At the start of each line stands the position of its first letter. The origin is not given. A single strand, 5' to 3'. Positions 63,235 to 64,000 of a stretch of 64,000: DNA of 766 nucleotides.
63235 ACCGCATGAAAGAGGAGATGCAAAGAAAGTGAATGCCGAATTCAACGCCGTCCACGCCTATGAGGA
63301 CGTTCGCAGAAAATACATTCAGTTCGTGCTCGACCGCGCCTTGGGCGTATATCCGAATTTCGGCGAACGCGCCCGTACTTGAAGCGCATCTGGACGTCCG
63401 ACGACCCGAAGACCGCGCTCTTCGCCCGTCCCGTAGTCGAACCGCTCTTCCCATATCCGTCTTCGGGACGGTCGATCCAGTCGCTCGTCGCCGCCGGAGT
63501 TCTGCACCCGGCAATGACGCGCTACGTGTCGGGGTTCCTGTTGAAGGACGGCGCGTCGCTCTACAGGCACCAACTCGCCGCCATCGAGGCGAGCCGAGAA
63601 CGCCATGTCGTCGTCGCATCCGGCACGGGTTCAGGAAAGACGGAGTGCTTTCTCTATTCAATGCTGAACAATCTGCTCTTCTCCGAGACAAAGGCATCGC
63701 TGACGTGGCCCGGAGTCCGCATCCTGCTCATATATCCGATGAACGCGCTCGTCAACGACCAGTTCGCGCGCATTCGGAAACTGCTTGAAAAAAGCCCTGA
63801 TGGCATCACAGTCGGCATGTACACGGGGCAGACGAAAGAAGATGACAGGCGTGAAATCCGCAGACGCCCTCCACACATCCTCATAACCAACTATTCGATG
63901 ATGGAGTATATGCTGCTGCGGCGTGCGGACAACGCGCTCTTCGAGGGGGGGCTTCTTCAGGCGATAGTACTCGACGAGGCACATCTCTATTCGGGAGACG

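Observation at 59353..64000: Uncharacterised, translationally coupled operon behind the CRISPR array, ending in a DEAH helicase: candidate new (or Druantia/DISARM-related) defence module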

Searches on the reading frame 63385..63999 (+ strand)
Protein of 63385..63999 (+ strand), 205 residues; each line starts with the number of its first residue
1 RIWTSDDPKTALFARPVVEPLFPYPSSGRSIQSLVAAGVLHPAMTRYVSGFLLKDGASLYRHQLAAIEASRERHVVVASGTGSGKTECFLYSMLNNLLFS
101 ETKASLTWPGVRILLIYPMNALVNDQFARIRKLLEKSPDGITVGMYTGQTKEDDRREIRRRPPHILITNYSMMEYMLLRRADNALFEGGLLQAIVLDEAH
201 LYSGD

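Call 5: search_protein_families(library=padloc, proteins=[window:63385-63999:+], max_evalue=0.1)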
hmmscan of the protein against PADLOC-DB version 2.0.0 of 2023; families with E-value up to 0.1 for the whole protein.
window:63385-63999:+ (205 aa): 43 families (the best 25 are shown)
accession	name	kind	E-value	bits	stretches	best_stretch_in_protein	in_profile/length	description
PDLC00037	DruE3|DruE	-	8.7e-46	154.3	1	9-204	47-266/2055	SNF2 family N-terminal domain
PDLC00035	DruE3|DruE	-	8.1e-43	144.4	1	7-204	46-266/1460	SNF2 family N-terminal domain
PDLC00013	DruE1|DruE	-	8.3e-42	141.3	2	60-136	93-173/1776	SNF2 family N-terminal domain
PDLC00015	DruE2|DruE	-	1.5e-37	127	3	10-98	43-138/1887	SNF2 family N-terminal domain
PDLC00051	DruE4|DruE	-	2e-36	123.1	3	10-98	44-134/1829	SNF2 family N-terminal domain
PDLC00036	DruE3|DruE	-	1.4e-33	113.2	1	11-204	43-252/2023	SNF2 family N-terminal domain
PDLC00014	DruE2|DruE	-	6.3e-32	108.1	3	10-98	42-149/1928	SNF2 family N-terminal domain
PDLC03960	SngC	-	7.4e-20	69.3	1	58-200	24-160/720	-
PDLC02503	BrxHI|BrxHII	-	2.9e-17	60.3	1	40-205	8-164/698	BrxHI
PDLC02896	DpdJ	-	1e-13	47.9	2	43-132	155-242/1487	DpdJ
PDLC01196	Cas3d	-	1.2e-08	32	1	53-149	9-89/594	CAS-I-D; effector_G3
PDLC02501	BrxHI|BrxHII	-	4.6e-08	29.6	1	73-204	39-164/925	BrxHI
PDLC02897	DpdJ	-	5.8e-08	29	1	30-204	75-255/1570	DpdJ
PDLC02898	DpdJ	-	2.1e-07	28.1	1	62-130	176-239/506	DpdJ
PDLC02872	DpdF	-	3e-07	27.4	1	67-201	170-299/859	DpdF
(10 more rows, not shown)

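Call 6: search_protein_families(library=pfam, proteins=[window:63385-63999:+], max_evalue=0.1)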
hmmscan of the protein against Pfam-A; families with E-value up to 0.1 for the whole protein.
window:63385-63999:+ (205 aa): 6 families
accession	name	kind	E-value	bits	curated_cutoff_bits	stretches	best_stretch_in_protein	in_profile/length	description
PF00270.35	DEAD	-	3.1e-23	82.7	26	1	61-204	2-131/167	DEAD/DEAH box helicase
PF04851.21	ResIII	-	1.5e-08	35.2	22.5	1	62-202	7-137/164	Type III restriction enzyme, res subunit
PF00580.27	UvrD-helicase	-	0.015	15.4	23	1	62-136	4-71/271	UvrD/REP helicase N-terminal domain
PF13245.12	AAA_19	-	0.025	15.2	25.1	1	63-92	1-31/134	AAA domain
PF01580.24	FtsK_SpoIIIE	-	0.044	13.7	24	1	69-102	36-68/221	FtsK/SpoIIIE family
PF00437.27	T2SSE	-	0.069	12.2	24.9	0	65-144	135-218/370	Type II/IV secretion system protein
